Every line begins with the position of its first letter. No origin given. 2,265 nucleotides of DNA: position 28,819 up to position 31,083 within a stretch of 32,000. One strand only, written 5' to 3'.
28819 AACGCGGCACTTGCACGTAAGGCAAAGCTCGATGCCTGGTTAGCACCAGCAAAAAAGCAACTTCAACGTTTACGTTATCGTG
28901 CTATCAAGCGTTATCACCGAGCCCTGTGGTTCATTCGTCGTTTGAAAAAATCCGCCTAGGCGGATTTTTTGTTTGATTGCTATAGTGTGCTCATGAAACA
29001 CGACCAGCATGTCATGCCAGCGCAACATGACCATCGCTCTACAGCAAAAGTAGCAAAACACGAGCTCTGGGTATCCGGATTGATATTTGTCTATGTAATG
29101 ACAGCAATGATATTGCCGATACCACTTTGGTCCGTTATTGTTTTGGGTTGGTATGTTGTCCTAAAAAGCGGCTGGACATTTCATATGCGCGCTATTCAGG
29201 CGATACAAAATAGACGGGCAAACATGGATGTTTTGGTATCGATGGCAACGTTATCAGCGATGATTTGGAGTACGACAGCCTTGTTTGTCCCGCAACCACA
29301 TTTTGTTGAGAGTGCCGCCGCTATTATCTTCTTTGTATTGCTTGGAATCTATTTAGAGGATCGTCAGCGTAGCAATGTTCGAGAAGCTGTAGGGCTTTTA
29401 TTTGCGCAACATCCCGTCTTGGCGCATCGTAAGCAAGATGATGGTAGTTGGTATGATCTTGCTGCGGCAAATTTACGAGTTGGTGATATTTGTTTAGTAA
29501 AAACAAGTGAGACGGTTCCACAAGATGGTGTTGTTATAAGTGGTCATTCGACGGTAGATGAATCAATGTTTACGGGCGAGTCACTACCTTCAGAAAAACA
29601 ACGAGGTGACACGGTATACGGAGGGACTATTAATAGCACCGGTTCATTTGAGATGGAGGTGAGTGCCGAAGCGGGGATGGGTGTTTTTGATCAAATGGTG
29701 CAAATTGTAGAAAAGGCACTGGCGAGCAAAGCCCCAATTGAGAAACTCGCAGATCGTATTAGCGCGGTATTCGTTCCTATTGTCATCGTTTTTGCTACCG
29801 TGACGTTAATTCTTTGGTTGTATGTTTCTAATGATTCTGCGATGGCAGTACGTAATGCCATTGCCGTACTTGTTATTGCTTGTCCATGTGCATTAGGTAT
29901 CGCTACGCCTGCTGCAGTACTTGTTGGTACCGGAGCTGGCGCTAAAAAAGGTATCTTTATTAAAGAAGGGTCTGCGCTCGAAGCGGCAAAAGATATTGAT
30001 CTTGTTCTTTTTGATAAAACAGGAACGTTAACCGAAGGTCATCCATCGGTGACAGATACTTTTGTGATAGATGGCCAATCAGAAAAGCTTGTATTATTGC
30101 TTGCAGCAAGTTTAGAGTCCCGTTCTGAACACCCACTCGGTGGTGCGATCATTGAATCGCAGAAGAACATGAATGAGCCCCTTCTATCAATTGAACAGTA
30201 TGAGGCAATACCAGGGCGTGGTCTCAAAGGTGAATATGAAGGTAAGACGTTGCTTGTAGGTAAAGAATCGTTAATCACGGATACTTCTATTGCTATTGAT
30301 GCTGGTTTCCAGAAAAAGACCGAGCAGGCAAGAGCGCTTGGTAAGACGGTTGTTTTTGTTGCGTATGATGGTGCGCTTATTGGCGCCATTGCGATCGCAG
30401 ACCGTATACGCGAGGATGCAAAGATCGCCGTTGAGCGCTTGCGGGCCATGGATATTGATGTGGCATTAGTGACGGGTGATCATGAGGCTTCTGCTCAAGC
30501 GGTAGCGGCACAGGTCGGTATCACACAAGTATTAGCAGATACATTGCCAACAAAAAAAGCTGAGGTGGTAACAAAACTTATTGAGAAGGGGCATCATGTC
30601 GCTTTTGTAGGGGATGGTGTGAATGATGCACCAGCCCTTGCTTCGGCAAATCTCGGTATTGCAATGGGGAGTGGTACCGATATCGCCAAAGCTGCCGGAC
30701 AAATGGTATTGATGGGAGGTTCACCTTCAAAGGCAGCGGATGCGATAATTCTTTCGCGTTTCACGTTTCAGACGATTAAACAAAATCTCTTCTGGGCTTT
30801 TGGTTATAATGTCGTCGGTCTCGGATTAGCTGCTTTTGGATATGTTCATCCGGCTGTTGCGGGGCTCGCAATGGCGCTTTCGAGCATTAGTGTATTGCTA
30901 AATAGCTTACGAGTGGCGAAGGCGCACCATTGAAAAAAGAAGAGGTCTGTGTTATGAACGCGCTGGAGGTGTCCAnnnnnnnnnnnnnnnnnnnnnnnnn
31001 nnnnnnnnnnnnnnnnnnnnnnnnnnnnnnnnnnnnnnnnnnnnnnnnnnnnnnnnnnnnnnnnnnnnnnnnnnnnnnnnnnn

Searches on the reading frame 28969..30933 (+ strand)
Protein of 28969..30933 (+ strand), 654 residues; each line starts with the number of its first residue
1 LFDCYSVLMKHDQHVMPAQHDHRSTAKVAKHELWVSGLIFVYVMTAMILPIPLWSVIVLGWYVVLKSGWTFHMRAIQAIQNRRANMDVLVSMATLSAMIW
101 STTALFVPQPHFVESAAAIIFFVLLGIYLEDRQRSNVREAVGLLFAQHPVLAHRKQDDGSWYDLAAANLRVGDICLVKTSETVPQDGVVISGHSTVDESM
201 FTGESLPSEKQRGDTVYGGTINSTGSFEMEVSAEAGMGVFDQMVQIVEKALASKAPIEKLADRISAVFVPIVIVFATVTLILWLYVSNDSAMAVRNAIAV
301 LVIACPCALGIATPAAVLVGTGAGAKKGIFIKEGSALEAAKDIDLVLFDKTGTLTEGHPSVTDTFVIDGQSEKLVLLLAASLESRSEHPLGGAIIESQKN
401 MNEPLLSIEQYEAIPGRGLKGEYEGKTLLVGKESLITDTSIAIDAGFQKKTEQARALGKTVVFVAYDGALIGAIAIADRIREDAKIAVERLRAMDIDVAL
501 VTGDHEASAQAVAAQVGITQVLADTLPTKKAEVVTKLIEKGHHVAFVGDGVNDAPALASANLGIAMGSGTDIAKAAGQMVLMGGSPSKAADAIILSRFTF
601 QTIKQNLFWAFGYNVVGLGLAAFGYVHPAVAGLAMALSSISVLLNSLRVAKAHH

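Call 9: search_protein_families(library=pfam, proteins=[window:28969-30933:+], max_evalue=0.01)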
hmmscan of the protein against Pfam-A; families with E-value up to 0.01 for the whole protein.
window:28969-30933:+ (654 aa): 4 families
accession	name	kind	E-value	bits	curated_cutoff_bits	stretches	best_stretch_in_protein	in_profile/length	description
PF00122.25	E1-E2_ATPase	-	3.1e-52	177.2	28.1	1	153-327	8-181/181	E1-E2 ATPase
PF00702.32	Hydrolase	-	1.2e-33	117.6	26.4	1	343-561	1-191/191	haloacid dehalogenase-like hydrolase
PF08282.18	Hydrolase_3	-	7.8e-07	29.5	20.9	1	540-580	202-242/255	haloacid dehalogenase-like hydrolase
PF12710.13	HAD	-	0.0033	18.3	27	0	479-557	84-188/189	haloacid dehalogenase-like hydrolase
